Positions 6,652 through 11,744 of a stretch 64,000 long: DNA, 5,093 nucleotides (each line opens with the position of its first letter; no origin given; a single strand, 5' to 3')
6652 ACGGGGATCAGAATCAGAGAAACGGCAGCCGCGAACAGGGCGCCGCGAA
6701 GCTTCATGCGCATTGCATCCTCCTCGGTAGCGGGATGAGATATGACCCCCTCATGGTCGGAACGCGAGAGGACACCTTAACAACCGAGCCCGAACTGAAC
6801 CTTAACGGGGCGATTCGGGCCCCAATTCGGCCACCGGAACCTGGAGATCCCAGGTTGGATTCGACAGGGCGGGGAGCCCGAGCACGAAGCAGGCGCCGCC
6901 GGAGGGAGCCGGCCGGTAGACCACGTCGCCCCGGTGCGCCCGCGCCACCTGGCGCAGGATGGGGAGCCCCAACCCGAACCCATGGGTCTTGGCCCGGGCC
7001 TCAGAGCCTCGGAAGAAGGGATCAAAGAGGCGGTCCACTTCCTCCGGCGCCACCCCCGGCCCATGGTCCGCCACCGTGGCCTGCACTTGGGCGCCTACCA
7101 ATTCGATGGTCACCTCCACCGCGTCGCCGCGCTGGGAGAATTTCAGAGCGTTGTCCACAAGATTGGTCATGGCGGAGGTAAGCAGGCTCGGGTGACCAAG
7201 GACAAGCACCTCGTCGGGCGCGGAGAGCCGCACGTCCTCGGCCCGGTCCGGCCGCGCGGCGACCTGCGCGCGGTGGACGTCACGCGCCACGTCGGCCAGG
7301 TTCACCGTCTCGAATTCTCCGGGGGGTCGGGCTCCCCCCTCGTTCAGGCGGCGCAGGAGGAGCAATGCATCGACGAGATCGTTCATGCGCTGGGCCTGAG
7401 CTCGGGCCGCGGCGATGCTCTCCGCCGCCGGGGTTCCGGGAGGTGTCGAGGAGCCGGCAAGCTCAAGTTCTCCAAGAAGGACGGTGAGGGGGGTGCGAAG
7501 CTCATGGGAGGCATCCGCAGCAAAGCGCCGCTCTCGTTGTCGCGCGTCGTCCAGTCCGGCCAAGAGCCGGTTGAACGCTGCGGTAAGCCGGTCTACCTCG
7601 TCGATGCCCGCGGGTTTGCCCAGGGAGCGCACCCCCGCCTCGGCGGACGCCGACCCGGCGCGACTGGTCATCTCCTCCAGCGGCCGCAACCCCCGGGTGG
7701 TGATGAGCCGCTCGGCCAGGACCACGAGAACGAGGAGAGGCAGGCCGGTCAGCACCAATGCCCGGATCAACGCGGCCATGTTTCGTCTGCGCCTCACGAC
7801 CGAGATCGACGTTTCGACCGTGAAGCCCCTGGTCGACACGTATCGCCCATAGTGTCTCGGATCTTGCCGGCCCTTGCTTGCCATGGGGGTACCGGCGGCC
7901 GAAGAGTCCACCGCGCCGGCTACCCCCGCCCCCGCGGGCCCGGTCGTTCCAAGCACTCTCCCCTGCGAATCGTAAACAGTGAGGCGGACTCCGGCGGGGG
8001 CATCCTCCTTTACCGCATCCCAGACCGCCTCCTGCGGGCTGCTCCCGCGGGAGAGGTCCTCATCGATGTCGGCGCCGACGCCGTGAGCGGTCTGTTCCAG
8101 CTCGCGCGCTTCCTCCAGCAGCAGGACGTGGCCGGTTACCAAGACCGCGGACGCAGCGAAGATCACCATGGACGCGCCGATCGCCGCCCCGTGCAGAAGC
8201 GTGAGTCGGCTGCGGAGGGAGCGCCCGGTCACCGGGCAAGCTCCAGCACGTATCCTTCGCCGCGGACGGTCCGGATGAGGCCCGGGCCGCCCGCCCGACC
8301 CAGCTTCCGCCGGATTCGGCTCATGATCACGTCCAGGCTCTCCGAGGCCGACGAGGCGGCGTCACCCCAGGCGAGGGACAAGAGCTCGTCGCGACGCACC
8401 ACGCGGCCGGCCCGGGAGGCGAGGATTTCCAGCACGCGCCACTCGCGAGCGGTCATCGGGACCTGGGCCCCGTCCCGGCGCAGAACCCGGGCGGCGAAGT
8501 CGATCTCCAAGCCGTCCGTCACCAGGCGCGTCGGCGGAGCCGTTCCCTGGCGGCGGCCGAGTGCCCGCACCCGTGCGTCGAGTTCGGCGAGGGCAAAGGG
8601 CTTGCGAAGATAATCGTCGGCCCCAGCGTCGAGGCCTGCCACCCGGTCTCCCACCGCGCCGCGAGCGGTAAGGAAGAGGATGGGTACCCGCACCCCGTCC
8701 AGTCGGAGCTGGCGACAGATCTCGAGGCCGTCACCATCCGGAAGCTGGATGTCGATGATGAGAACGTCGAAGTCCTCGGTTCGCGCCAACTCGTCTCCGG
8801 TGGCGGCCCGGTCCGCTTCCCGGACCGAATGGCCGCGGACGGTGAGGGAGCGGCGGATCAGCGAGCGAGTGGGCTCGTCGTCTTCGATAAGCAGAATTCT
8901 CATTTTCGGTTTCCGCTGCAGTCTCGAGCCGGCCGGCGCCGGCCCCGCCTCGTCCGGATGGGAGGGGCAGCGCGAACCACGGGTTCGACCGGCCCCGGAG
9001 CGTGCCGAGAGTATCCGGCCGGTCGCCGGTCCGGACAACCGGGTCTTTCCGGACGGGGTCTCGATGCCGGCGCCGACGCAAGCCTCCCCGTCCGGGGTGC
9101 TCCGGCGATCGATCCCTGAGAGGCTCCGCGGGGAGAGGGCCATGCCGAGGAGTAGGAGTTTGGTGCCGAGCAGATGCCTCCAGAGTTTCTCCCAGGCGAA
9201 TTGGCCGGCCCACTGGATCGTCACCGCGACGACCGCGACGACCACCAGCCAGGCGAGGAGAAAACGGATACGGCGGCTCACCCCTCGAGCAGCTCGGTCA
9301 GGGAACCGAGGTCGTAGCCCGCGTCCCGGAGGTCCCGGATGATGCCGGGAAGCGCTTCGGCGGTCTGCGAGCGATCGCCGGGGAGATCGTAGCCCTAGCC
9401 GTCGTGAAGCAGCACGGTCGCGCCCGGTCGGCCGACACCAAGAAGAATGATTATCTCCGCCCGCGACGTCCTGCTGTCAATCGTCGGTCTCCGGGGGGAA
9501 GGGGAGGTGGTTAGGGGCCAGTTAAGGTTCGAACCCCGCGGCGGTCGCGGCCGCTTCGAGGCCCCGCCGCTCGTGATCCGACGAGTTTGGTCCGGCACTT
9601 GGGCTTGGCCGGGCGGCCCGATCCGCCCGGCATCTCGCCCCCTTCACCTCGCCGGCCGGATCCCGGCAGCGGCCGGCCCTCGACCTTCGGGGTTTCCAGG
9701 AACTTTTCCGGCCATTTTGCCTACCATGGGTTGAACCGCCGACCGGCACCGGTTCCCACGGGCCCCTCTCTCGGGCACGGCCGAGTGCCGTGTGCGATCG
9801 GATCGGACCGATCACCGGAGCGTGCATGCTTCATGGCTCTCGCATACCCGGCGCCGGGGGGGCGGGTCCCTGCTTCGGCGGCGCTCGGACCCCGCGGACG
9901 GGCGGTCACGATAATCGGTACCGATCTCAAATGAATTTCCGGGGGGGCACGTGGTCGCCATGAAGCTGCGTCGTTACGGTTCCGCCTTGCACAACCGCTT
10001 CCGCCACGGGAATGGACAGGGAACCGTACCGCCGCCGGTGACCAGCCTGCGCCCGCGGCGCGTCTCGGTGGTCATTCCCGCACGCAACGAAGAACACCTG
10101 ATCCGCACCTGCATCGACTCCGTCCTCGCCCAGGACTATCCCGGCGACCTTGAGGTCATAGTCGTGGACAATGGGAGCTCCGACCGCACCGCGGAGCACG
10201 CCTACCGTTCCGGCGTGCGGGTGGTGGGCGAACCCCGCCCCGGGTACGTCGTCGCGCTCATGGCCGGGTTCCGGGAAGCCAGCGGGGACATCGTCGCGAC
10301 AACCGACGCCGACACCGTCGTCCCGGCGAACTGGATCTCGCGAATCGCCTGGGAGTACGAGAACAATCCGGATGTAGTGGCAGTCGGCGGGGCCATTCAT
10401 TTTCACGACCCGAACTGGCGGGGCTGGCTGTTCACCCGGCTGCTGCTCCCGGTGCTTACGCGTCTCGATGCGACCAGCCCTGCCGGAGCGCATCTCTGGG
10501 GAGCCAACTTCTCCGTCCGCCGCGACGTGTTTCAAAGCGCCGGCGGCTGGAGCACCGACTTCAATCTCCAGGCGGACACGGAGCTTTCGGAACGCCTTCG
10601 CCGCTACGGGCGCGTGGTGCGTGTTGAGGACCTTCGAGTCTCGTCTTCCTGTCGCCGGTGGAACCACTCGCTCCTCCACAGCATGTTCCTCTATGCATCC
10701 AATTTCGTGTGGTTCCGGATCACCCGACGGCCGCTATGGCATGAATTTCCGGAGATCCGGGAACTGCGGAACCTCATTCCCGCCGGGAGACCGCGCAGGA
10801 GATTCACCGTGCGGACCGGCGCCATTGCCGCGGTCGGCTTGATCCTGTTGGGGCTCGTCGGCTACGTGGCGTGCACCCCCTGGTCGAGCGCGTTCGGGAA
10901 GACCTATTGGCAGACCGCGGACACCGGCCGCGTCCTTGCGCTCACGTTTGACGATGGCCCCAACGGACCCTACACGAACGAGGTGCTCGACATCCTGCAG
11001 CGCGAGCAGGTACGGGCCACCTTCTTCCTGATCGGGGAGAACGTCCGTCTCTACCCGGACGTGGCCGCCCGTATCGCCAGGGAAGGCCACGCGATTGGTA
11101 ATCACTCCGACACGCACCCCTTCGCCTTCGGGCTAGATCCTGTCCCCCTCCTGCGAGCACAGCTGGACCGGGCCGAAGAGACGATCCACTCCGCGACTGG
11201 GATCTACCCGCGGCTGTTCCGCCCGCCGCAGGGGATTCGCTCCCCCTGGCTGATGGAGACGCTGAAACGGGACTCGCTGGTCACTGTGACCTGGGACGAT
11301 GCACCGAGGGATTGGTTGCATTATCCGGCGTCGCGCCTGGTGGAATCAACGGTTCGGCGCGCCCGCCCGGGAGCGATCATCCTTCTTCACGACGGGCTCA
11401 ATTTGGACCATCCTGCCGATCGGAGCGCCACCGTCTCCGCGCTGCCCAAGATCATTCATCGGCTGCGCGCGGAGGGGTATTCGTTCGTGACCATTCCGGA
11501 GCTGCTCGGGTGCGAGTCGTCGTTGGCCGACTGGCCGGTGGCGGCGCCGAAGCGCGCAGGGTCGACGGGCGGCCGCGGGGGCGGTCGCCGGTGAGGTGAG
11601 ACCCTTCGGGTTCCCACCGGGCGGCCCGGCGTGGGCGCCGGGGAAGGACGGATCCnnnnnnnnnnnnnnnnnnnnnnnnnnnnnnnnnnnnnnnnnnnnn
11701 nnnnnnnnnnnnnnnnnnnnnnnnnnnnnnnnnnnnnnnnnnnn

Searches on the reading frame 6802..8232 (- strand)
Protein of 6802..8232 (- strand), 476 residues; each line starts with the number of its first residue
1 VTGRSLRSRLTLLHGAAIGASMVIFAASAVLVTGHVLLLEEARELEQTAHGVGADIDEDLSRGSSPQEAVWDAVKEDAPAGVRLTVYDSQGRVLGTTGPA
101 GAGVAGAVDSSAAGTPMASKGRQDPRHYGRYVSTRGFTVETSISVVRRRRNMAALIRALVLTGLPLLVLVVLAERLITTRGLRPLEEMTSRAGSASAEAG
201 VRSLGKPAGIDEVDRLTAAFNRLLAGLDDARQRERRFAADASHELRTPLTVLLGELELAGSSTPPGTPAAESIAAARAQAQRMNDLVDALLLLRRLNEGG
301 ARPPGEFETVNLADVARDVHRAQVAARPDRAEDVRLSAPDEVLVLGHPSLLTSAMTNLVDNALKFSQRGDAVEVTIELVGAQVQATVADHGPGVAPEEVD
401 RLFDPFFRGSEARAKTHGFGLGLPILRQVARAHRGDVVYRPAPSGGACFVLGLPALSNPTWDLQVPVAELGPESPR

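Call 74: search_protein_families(library=pfam, proteins=[window:6802-8232:-], max_evalue=0.0001)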
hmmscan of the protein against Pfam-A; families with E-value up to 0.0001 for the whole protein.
window:6802-8232:- (476 aa): 2 families
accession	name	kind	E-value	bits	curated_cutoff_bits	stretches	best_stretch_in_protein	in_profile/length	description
PF02518.31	HATPase_c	-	8.1e-25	87.9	26.4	1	347-455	2-109/111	Histidine kinase-, DNA gyrase B-, and HSP90-like ATPase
PF00512.31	HisKA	-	2.6e-15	56.7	26.9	1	234-299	2-66/66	His Kinase A (phospho-acceptor) domain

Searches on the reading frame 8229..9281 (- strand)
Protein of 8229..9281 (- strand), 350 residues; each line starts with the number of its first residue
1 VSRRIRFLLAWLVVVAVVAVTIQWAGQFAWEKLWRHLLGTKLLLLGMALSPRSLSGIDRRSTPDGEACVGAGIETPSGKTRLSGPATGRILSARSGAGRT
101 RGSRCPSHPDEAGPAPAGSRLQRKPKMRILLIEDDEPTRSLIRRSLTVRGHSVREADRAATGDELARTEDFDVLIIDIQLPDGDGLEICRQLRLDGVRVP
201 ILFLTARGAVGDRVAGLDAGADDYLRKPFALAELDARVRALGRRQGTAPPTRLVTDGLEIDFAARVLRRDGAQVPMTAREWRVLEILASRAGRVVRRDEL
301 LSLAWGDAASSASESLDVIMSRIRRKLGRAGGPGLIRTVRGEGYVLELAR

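Call 74: search_protein_families(library=pfam, proteins=[window:8229-9281:-], max_evalue=0.0001)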
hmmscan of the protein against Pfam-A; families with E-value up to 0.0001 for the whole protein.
window:8229-9281:- (350 aa): 3 families
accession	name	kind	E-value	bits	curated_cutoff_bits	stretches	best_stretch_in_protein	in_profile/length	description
PF00072.30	Response_reg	-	2.1e-26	92.7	30.2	1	129-239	1-111/111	Response regulator receiver domain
PF00486.34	Trans_reg_C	-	1.2e-20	73.8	26.2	1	272-346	2-77/77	Transcriptional regulatory protein, C terminal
PF21695.3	GlnR_1st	-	2.5e-05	24.6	27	1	128-239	2-108/111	Transcription regulator GlnR, N-terminal domain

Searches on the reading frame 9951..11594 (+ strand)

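Call 74: search_protein_families(library=pfam, proteins=[window:9951-11594:+], max_evalue=0.0001)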
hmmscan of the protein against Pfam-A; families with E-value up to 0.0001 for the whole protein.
window:9951-11594:+ (547 aa): 4 families
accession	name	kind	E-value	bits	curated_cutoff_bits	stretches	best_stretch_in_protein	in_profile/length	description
PF00535.33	Glycos_transf_2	-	2.8e-31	109.1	23.3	1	39-195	1-165/168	Glycosyl transferase family 2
PF01522.26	Polysacc_deac_1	-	7.3e-30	103.9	23.1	1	325-432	5-110/124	Polysaccharide deacetylase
PF13641.12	Glyco_tranf_2_3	-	9.6e-14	52.4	27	1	35-221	1-199/230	Glycosyltransferase like family 2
PF13632.12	Glyco_trans_2_3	-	9.8e-11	42.3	27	1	114-225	1-115/198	Glycosyl transferase family group 2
